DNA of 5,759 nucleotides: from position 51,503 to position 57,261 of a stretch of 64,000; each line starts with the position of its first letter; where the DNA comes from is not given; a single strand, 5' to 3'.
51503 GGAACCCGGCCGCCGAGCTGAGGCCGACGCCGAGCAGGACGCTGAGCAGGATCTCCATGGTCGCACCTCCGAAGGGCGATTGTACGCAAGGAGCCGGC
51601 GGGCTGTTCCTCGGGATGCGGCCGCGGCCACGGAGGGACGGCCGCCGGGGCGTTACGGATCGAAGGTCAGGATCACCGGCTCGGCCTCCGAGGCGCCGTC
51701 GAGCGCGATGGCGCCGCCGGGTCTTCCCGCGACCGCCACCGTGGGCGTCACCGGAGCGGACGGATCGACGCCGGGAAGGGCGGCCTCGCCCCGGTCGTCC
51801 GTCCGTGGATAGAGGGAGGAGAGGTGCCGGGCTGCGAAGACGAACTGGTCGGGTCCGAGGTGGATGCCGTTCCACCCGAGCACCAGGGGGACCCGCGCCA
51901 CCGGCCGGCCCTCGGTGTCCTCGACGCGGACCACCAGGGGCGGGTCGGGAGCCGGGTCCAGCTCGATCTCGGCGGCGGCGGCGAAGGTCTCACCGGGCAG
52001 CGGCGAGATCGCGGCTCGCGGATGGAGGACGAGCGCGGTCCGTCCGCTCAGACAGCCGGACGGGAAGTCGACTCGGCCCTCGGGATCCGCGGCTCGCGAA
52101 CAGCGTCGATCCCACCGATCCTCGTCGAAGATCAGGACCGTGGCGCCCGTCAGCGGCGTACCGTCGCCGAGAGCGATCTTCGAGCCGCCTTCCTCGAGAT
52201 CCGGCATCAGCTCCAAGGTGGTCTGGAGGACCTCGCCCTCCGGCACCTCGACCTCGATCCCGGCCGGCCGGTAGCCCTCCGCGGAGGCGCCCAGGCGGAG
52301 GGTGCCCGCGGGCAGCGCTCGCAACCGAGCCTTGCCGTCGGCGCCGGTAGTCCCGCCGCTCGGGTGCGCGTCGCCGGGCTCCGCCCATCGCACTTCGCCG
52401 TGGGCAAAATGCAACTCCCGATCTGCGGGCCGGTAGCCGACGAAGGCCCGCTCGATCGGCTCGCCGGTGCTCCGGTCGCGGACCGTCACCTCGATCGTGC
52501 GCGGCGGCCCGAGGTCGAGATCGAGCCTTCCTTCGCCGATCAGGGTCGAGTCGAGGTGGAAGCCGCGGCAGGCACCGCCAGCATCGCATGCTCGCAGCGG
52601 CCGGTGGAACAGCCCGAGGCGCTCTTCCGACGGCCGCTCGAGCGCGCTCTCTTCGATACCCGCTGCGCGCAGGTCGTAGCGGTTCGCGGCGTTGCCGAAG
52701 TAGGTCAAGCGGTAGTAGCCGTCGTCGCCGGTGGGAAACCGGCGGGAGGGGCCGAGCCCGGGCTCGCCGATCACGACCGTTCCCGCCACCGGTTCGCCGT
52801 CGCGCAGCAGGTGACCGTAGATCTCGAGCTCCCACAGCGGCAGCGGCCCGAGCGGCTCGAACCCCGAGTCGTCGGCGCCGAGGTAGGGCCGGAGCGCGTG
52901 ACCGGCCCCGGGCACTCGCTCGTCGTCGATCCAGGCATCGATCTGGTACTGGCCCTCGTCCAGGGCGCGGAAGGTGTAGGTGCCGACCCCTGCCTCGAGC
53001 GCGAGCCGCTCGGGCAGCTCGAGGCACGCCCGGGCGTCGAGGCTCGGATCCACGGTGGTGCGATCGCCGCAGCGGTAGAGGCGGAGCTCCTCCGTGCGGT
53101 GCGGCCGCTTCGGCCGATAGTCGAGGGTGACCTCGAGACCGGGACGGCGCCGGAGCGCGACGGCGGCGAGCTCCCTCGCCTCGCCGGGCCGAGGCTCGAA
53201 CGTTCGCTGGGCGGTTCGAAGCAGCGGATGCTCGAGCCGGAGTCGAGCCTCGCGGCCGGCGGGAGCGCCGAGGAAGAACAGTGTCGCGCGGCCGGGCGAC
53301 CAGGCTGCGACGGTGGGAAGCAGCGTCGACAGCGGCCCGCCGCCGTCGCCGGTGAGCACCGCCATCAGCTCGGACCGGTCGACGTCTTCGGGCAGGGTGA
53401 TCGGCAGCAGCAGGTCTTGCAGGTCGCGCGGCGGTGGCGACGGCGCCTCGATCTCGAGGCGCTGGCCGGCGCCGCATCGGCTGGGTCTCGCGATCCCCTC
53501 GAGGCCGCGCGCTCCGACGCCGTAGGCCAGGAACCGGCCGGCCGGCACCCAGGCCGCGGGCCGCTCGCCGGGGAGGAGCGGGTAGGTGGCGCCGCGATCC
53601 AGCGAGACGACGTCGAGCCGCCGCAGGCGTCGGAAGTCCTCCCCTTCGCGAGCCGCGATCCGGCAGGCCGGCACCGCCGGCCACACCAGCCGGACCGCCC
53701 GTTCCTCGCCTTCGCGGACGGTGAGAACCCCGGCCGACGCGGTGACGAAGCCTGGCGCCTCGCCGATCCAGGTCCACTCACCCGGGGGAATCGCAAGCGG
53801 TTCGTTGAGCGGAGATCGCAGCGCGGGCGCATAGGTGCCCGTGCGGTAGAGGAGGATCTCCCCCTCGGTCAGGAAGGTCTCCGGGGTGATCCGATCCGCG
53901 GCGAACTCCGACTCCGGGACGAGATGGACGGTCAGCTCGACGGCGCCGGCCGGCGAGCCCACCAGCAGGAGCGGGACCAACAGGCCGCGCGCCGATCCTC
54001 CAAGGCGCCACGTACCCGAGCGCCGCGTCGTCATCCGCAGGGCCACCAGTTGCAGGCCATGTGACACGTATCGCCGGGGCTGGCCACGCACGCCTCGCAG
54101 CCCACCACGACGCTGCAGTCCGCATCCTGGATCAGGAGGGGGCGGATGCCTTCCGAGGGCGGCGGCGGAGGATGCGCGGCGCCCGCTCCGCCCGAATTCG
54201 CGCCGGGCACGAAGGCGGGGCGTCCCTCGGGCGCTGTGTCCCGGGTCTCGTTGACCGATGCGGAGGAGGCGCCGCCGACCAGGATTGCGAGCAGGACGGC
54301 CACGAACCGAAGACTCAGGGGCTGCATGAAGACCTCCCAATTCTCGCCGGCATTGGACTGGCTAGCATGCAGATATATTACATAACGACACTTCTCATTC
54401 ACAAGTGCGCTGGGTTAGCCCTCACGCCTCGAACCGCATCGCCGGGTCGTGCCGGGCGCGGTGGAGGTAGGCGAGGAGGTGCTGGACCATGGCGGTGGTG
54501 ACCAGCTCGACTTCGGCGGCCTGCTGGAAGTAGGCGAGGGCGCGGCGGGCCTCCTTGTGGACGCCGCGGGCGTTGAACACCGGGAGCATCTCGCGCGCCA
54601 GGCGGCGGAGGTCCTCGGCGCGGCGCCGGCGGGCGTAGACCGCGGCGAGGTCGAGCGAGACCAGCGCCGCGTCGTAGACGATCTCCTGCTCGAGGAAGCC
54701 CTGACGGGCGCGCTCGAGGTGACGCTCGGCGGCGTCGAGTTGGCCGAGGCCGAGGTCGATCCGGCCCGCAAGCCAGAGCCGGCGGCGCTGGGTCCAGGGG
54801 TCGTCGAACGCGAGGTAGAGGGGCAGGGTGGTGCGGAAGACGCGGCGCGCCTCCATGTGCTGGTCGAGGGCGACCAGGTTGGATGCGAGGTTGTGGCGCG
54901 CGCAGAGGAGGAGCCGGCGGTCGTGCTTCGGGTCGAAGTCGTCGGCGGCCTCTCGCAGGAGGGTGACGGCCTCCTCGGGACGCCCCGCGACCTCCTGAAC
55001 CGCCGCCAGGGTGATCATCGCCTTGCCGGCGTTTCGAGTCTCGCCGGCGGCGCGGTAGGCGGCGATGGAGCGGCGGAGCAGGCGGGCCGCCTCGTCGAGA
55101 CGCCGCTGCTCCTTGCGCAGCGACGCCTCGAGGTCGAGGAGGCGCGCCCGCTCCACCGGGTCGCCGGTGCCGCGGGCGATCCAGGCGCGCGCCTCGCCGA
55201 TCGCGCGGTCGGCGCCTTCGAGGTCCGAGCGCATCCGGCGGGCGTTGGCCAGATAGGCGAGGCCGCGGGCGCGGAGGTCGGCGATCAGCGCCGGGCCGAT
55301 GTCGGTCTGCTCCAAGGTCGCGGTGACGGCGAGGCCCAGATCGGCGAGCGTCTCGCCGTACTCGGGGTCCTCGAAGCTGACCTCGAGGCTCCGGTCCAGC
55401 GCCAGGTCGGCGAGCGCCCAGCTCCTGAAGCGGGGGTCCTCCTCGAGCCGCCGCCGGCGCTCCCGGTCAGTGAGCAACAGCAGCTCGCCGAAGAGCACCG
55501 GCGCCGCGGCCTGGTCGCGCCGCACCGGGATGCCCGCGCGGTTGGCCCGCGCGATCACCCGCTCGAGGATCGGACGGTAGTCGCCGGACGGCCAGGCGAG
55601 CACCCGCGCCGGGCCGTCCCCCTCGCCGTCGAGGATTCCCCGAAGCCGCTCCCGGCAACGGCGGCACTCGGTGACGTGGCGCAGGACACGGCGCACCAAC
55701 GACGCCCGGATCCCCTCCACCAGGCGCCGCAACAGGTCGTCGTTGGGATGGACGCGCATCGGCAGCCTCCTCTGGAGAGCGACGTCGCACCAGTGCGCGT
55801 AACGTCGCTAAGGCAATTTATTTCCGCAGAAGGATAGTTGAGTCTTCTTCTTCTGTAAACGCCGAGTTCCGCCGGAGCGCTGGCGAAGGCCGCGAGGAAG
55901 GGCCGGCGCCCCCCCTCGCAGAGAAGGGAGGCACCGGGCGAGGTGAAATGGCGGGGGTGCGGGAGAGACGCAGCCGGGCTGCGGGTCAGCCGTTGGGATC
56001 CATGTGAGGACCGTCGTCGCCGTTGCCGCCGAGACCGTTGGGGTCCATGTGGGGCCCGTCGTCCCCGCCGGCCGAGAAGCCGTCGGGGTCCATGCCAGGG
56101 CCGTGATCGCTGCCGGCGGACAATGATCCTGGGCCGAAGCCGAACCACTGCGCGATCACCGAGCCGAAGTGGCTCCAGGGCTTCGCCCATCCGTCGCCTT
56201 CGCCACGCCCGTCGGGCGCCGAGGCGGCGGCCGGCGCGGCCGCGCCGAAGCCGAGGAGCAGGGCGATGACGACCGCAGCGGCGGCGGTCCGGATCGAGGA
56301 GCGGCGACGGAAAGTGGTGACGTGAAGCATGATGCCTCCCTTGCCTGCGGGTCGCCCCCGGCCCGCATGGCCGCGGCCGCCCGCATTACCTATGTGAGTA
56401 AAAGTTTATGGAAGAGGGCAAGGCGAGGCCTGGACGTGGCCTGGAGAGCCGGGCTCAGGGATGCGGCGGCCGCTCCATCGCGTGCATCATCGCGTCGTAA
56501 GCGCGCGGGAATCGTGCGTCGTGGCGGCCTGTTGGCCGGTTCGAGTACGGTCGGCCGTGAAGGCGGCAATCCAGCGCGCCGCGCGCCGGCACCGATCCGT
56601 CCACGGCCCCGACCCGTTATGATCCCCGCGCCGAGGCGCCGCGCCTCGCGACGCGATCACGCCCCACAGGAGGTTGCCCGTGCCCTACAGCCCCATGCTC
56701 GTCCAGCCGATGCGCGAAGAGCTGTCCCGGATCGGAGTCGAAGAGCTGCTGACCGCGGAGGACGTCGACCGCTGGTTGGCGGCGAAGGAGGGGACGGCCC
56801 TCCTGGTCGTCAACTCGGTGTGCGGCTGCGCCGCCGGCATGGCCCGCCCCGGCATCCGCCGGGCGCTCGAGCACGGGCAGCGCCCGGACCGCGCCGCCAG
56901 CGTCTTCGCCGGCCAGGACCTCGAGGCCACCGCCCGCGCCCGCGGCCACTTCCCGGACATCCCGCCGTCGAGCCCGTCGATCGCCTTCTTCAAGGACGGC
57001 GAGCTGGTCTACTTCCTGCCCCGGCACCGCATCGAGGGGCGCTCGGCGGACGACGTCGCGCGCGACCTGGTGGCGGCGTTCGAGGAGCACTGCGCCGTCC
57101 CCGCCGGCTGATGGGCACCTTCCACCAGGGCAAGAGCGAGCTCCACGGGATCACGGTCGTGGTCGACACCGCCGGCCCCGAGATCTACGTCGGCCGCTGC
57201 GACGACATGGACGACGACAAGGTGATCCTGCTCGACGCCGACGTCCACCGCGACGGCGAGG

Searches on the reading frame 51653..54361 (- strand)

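Call 50: search_protein_families(library=pfam, proteins=[window:51653-54361:-], max_evalue=0.001)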
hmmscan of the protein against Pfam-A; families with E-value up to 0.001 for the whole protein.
window:51653-54361:- (902 aa): 2 families
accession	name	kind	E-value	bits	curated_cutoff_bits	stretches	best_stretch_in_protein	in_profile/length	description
PF13620.12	CarboxypepD_reg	-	6.7e-19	68.5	32.3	1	622-717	1-80/82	Carboxypeptidase regulatory-like domain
PF13715.12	CarbopepD_reg_2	-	7.6e-05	23.1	32.2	0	668-721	26-79/88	CarboxypepD_reg-like domain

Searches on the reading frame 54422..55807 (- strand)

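Call 50: search_protein_families(library=pfam, proteins=[window:54422-55807:-], max_evalue=0.001)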
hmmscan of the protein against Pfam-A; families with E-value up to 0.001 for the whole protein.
window:54422-55807:- (461 aa): 2 families
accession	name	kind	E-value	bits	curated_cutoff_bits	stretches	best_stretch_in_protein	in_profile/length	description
PF13424.12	TPR_12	-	8.5e-09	35.9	30.1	2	300-370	2-74/77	Tetratricopeptide repeat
PF14938.12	SNAP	-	0.00014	21.8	25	1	227-324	80-178/282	Soluble NSF attachment protein, SNAP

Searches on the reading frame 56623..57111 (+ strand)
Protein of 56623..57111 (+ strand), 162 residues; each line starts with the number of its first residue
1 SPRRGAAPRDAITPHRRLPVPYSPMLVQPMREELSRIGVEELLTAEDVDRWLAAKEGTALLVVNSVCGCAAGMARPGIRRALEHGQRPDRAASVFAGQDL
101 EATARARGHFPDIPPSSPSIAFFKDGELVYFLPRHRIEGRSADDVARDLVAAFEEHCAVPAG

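Call 50: search_protein_families(library=pfam, proteins=[window:56623-57111:+], max_evalue=0.001)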
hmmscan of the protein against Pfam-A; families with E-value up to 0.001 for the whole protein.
window:56623-57111:+ (162 aa): 1 family
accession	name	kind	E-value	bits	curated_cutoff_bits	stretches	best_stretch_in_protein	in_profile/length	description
PF06491.16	Disulph_isomer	-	2.2e-57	193.4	25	1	22-157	1-136/136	Disulphide isomerase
